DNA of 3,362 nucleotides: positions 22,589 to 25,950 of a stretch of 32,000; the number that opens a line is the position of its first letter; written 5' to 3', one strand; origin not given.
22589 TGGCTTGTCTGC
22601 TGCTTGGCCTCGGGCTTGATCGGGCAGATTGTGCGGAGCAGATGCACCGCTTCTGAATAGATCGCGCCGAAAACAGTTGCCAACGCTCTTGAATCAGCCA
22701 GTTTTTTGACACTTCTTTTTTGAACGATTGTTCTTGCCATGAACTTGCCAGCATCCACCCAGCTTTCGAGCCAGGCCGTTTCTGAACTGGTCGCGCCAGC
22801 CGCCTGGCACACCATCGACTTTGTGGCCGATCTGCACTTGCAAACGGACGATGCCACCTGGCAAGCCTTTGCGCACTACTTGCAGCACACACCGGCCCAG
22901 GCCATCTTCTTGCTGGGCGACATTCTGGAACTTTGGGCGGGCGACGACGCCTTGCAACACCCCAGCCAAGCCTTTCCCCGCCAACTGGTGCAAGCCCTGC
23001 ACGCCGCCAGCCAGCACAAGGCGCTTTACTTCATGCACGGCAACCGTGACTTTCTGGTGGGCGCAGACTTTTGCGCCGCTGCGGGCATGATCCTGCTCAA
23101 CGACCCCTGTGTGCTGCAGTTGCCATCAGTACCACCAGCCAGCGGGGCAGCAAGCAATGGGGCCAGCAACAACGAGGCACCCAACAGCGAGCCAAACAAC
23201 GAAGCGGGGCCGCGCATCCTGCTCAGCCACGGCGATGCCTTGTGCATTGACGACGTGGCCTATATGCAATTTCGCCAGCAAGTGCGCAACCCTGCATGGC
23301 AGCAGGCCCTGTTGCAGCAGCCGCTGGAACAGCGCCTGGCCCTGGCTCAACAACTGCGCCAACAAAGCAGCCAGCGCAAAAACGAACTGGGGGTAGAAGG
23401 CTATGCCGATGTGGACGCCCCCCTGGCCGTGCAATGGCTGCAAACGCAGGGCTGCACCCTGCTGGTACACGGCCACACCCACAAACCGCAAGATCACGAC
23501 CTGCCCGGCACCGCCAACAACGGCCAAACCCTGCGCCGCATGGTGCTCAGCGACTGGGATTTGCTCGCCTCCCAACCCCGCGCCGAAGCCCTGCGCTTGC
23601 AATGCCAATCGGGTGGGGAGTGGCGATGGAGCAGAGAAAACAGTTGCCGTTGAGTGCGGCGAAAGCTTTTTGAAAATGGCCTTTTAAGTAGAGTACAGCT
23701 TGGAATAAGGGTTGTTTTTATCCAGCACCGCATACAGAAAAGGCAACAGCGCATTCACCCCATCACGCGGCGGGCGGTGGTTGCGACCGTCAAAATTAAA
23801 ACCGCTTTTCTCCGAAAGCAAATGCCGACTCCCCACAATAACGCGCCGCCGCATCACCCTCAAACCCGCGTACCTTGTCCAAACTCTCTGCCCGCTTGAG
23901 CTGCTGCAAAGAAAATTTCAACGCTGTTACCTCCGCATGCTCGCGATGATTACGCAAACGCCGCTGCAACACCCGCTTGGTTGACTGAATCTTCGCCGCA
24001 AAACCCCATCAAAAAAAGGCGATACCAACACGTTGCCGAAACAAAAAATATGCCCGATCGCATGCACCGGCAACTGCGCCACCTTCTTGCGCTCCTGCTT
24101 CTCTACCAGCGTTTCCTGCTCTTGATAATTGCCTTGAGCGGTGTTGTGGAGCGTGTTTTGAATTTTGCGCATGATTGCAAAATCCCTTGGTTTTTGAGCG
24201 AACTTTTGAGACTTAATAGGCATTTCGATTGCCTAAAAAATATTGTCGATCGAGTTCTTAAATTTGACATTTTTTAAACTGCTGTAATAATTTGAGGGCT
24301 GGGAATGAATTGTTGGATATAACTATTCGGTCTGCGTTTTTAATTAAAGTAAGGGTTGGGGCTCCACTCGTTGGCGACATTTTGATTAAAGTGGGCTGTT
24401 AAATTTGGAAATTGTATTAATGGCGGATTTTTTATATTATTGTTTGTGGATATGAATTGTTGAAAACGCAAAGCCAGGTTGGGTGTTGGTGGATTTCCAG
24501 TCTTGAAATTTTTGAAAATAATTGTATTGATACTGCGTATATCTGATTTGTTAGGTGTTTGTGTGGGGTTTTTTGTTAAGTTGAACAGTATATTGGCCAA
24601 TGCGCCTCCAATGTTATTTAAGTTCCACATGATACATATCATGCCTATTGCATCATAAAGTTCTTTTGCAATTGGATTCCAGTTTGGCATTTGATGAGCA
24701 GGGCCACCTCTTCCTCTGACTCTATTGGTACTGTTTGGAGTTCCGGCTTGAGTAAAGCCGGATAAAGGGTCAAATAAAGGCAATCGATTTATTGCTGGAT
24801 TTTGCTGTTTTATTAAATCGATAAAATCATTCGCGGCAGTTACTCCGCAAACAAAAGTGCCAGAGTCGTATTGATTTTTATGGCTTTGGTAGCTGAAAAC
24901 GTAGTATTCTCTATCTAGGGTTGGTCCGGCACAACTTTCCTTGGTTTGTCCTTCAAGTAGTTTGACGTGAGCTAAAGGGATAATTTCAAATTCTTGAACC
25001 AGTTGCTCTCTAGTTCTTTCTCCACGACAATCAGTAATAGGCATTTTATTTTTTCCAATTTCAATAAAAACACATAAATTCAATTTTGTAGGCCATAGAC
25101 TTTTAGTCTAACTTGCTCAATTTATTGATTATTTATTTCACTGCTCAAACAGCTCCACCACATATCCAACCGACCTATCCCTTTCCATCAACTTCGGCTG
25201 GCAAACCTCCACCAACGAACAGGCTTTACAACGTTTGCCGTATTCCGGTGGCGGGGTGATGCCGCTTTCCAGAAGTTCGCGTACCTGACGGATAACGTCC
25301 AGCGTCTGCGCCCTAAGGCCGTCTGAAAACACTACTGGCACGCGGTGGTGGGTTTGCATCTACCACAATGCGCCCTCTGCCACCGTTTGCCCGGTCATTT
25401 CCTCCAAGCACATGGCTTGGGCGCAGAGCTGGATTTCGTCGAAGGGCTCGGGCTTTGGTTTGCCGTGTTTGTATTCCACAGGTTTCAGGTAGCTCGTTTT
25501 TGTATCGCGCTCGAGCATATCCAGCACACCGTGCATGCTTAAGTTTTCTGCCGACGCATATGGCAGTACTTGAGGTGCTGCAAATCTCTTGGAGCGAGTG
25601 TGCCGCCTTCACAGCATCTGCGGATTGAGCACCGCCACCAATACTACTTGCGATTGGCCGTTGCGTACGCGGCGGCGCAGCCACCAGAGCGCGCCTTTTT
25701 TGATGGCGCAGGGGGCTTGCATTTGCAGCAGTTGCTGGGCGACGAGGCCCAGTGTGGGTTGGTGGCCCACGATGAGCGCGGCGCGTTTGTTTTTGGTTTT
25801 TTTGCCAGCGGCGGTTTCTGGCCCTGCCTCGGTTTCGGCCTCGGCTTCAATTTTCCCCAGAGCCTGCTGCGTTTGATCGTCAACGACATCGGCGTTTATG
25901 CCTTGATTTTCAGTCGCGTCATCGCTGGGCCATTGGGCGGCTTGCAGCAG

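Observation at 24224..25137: AT-rich single-gene insertion placed exactly between decayed cas4 and cas1, carrying an intact orphan ORF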

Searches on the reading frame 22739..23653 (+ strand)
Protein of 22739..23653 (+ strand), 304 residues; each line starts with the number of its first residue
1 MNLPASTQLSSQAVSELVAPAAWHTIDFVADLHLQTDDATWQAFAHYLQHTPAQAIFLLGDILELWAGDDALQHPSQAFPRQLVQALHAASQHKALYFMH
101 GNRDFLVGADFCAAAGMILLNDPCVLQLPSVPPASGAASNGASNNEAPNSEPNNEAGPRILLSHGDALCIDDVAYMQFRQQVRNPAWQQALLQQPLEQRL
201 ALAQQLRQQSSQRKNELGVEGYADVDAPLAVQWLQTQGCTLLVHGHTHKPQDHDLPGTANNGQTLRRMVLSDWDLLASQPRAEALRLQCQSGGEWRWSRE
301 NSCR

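Call 4: search_protein_families(library=pfam, proteins=[window:22739-23653:+], max_evalue=0.1)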
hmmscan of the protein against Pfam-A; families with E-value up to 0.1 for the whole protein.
window:22739-23653:+ (304 aa): 2 families
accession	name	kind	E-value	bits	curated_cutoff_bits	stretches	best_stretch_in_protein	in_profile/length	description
PF00149.33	Metallophos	-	2.3e-07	31.9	21.5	1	25-250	2-191/191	Calcineurin-like phosphoesterase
PF12850.12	Metallophos_2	-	0.00034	21.1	27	1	28-252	5-121/154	Calcineurin-like phosphoesterase superfamily domain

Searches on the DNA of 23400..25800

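Call 93: search_rna_families(source=window, start=23400, end=25800, threshold=evalue, max_evalue=0.1)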
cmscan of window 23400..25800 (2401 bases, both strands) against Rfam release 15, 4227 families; matches with E-value up to 0.1: 0.
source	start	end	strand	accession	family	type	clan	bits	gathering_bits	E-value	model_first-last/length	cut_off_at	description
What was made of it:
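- Tried and rejected: No Rfam match (call 93).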

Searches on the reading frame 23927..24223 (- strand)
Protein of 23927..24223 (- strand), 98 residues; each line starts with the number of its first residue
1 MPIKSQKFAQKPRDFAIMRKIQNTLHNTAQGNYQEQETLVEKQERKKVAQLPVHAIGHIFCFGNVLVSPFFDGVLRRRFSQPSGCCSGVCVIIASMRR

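Call 4: search_protein_families(library=pfam, proteins=[window:23927-24223:-], max_evalue=0.1)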
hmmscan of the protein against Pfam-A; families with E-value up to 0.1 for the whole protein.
window:23927-24223:- (98 aa): 1 family
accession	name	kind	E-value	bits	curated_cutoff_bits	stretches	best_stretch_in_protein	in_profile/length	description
PF01867.21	Cas_Cas1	-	0.0004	20.1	22.3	1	34-71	12-49/283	CRISPR associated protein Cas1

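Call 6: search_protein_families(library=padloc, proteins=[window:23927-24223:-], max_evalue=1)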
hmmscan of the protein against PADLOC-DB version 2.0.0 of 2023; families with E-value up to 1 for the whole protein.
window:23927-24223:- (98 aa): 9 families
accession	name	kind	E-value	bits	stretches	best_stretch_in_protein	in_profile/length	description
PDLC00923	Cas1c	-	7.6e-10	36.6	1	20-71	1-54/340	"CRISPR-associated endonuclease Cas1, subtype I-C/DVULG"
PDLC01334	Cas1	-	1.8e-09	35.3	1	22-71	2-53/336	"CAS-I,CAS-II,CAS-III,CAS-IV,CAS-V,CAS-VI; acquisition_1"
PDLC01743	Cas1c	-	8.4e-09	33.1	1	18-71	1-55/337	-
PDLC00928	Cas1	-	9.7e-05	19.5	1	33-75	12-54/315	Cas1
PDLC01248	Cas1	-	0.0065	14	1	25-69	3-45/289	"CAS-I,CAS-II,CAS-III,CAS-IV,CAS-V,CAS-VI; acquisition_1"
PDLC01747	Cas1g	-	0.0094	12.6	1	9-69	184-246/523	-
PDLC01449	Cas1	-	0.012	12.8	1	30-69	11-48/285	"CAS-I,CAS-II,CAS-III,CAS-IV,CAS-V,CAS-VI; acquisition_1"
PDLC01608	Cas1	-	0.023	12.2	1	35-69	13-44/276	"CAS-I,CAS-II,CAS-III,CAS-IV,CAS-V,CAS-VI; acquisition_1"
PDLC01335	Cas1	-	0.027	11.9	1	34-67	12-44/315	"CAS-I,CAS-II,CAS-III,CAS-IV,CAS-V,CAS-VI; acquisition_1"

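Call 7: search_protein_families(library=ncbifam, proteins=[window:23927-24223:-], max_evalue=1)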
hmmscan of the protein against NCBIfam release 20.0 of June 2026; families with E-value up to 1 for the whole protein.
window:23927-24223:- (98 aa): 3 families
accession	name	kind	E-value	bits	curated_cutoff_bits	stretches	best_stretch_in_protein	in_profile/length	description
TIGR03640.1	cas1_DVULG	exception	2.9e-09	36.6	385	1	20-71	1-54/340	type I-C CRISPR-associated endonuclease Cas1c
NF049935.1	cas4g_cas1g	exception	0.054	11.9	560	1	9-68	201-262/546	CRISPR-associated endonuclease Cas4g/Cas1g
TIGR03641.1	cas1_HMARI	exception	0.088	12.1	304.1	1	34-67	13-45/324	type I-B CRISPR-associated endonuclease Cas1b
